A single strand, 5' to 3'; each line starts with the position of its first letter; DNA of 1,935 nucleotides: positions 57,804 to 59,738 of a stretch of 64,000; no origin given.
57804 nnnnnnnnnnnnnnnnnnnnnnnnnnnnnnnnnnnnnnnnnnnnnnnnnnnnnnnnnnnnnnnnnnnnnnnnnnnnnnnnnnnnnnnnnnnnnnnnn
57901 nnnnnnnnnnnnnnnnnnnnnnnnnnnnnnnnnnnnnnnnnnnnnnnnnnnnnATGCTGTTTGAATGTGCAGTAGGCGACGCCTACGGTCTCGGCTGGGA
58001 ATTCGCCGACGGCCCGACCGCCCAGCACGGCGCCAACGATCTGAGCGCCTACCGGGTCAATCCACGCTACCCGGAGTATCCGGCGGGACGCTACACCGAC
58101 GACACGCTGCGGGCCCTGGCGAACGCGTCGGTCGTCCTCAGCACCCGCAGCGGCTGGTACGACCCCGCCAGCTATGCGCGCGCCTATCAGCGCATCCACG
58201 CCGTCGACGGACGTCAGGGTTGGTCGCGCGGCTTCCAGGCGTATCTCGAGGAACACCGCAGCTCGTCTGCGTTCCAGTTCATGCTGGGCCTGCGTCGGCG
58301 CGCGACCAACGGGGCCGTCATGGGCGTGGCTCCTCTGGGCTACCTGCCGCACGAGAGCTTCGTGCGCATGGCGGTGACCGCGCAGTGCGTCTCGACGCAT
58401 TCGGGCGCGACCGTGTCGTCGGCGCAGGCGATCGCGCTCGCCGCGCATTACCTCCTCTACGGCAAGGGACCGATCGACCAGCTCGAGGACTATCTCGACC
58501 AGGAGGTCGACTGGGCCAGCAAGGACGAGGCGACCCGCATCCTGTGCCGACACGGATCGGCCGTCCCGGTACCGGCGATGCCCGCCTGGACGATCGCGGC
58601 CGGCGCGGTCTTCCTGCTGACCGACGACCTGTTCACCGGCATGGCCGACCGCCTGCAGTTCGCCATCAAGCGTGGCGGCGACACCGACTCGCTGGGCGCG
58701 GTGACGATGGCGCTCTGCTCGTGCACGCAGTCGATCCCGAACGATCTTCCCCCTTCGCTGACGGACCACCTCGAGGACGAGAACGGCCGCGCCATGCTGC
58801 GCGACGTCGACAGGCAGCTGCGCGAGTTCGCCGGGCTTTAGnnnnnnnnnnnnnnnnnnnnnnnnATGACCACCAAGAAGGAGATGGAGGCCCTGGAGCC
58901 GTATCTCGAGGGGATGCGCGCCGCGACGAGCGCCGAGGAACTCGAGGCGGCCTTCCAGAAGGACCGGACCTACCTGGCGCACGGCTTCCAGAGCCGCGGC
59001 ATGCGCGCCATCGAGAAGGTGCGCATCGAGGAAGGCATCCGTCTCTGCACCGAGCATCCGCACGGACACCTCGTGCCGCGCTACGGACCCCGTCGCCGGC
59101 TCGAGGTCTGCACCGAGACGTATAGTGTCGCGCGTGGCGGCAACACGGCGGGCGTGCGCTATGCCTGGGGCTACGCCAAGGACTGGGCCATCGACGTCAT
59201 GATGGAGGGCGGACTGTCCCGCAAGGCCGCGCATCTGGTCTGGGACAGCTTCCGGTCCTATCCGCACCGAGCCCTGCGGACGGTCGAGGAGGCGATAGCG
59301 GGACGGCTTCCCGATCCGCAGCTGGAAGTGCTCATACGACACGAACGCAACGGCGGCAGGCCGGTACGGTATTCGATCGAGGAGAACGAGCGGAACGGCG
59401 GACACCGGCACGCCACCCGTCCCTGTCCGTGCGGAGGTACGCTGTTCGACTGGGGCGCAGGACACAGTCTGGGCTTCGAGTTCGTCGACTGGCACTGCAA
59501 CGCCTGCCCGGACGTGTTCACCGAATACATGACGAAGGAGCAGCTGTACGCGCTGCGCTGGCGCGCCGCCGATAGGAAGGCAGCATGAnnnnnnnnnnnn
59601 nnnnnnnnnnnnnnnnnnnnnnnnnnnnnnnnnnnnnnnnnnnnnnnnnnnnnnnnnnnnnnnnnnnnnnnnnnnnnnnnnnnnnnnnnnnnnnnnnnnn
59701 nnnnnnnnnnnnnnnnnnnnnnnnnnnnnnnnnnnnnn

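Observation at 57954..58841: ADP-ribosylglycohydrolase; with the kinase at 44035 it may form an NAD/ADP-ribose counter-defence set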

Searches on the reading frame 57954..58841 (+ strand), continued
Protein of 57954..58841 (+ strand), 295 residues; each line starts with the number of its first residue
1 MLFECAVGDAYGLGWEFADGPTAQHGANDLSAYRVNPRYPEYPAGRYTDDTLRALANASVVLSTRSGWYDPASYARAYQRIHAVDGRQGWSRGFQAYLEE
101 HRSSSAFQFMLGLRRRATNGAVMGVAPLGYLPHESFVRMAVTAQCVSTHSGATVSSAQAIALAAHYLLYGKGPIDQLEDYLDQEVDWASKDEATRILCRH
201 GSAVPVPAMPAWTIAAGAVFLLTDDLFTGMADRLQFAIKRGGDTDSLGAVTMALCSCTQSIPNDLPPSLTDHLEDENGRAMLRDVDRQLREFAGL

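Call 92: search_protein_families(library=pfam, proteins=[L076:4204-4839:+, L081:11383-12045:-, L076:17566-18003:+, L080:2386-4107:+, L076:5858-6562:+, L081:16056-16709:+, L083:7946-8320:+, L083:3317-3763:+, L076:10935-11420:+], max_evalue=0.01)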
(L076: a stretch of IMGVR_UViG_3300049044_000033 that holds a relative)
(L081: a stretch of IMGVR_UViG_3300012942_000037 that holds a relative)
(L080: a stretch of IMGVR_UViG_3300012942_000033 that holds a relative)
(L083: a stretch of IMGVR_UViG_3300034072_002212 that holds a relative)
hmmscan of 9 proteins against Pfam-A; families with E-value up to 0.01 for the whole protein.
L076:4204-4839:+ (211 aa): 1 family
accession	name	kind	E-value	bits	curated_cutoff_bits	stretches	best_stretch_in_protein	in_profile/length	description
PF13328.12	HD_4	-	3.4e-10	40.3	27.2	1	27-172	1-149/156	HD domain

L081:11383-12045:- (220 aa): 1 family
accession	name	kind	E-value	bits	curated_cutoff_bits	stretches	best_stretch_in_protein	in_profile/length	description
PF22028.2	DUF6934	-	1.8e-07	31.7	27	1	72-123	62-113/145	Family of unknown function (DUF6934)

L076:17566-18003:+ (145 aa): 1 family
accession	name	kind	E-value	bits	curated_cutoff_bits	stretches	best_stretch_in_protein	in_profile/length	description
PF01844.29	HNH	-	3.4e-06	27.5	21.4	1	71-121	1-45/47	HNH endonuclease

L080:2386-4107:+ (573 aa): 0 families

L076:5858-6562:+ (234 aa): 0 families

L081:16056-16709:+ (217 aa): 0 families

L083:7946-8320:+ (124 aa): 1 family
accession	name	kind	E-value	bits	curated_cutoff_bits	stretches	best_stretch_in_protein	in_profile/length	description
PF13280.12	WYL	-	1e-06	29.1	21.8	1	11-79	5-69/70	WYL domain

L083:3317-3763:+ (148 aa): 0 families

L076:10935-11420:+ (161 aa): 8 families
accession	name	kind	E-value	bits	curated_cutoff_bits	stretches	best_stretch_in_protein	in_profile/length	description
PF13671.12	AAA_33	-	1.7e-19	71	27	1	4-147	1-143/143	AAA domain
PF07931.18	CPT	-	1.1e-10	42.1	22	1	2-126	1-130/172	Chloramphenicol phosphotransferase-like protein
PF08433.16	KTI12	-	1.1e-05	25.5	22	1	4-148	3-141/271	Chromatin associated protein KTI12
PF13238.12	AAA_18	-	3e-05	24.9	29.4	1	5-130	1-117/128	AAA domain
PF13207.12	AAA_17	-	4e-05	24.3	27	1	8-125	1-124/136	AAA domain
PF06414.18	Zeta_toxin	-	0.00018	21.5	22.3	1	3-133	17-155/199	Zeta toxin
PF18751.7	Ploopntkinase3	-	0.006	16.6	27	0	2-39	3-39/187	P-loop Nucleotide Kinase3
PF13479.12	AAA_24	-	0.0071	16.7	27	0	4-86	4-74/195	AAA domain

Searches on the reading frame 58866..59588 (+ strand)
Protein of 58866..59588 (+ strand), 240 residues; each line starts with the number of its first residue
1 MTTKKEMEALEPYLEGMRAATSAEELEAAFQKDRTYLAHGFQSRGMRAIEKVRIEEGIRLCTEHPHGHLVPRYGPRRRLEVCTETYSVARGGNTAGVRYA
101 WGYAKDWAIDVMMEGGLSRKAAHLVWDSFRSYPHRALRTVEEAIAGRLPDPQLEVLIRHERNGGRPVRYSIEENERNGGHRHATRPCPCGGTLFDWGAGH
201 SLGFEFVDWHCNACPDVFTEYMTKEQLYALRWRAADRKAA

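Call 3: search_protein_families(library=pfam, proteins=[window:58866-59588:+], max_evalue=0.01)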
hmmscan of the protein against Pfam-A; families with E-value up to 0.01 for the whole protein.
window:58866-59588:+ (240 aa): 0 families

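Call 4: search_protein_families(library=phrogs, proteins=[window:58866-59588:+], max_evalue=0.01)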
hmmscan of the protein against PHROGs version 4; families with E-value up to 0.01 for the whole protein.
window:58866-59588:+ (240 aa): 0 families

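Call 26: search_protein_families(library=ncbifam, proteins=[window:58866-59588:+], max_evalue=0.1)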
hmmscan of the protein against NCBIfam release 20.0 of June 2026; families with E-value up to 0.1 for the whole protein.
window:58866-59588:+ (240 aa): 0 families

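Call 87: search_protein_families(library=padloc, proteins=[window:58866-59588:+], max_evalue=0.01)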
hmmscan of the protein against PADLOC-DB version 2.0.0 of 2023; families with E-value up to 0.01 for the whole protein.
window:58866-59588:+ (240 aa): 0 families
